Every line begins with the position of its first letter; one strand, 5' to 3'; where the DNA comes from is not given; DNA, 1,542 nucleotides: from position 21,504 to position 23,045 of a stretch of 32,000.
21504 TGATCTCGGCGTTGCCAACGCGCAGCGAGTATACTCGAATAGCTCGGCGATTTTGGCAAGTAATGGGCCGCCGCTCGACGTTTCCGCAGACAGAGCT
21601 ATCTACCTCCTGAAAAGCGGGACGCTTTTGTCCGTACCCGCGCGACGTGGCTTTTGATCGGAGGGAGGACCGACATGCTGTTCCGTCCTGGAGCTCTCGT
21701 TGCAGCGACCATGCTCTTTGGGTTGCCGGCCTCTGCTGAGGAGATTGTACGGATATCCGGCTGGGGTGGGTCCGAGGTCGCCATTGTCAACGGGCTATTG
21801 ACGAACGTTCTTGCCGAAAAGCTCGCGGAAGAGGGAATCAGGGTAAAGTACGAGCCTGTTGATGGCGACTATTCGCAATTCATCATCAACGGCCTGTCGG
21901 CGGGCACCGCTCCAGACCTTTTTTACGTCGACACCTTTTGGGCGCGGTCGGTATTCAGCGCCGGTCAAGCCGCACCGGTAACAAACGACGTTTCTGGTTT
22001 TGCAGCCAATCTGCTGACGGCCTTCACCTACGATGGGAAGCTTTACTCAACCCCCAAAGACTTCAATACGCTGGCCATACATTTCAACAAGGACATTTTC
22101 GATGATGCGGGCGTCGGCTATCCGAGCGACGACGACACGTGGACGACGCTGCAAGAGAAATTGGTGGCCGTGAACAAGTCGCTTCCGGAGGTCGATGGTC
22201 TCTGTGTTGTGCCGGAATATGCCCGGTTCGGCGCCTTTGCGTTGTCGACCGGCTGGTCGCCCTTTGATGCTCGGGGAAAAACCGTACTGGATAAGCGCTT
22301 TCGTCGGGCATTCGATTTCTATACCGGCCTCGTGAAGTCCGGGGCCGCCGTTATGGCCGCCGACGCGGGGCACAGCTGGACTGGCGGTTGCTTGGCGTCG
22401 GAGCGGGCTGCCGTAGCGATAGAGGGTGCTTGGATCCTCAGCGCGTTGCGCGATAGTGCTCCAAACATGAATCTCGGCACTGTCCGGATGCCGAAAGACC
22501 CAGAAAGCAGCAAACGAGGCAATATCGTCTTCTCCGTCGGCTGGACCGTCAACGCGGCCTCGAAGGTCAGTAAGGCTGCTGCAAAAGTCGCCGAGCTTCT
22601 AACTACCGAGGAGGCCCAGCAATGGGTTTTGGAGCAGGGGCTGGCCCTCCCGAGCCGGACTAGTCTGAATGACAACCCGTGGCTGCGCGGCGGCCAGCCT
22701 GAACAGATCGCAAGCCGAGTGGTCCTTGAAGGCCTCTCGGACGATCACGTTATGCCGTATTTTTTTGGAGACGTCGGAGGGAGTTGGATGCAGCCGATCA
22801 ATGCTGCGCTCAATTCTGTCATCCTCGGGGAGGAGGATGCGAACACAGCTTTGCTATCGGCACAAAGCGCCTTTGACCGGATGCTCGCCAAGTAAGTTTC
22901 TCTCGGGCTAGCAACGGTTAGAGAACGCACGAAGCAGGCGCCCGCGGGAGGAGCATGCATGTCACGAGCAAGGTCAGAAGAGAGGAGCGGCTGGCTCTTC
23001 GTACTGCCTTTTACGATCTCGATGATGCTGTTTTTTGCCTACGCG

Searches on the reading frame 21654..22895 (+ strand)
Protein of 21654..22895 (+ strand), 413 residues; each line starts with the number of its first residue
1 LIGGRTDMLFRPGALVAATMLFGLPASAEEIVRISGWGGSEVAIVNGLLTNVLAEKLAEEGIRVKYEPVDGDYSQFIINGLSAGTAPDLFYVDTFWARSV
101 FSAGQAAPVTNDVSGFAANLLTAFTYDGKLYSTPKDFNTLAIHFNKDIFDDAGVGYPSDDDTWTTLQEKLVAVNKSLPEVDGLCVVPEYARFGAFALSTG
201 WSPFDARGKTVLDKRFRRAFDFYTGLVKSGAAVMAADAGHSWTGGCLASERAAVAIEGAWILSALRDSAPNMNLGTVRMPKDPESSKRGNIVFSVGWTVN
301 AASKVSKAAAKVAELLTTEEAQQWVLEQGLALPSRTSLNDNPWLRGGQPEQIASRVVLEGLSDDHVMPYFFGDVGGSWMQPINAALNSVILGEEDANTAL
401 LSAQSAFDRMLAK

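Call 96: search_protein_families(library=pfam, proteins=[window:21654-22895:+], max_evalue=0.00001)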
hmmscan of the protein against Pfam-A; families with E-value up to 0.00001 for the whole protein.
window:21654-22895:+ (413 aa): 2 families
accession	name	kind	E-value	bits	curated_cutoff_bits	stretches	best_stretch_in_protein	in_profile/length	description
PF13416.11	SBP_bac_8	-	1e-19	71.9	27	1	59-343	9-270/279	Bacterial extracellular solute-binding protein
PF01547.30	SBP_bac_1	-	2.8e-16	60.8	26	1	58-323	20-307/307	Bacterial extracellular solute-binding protein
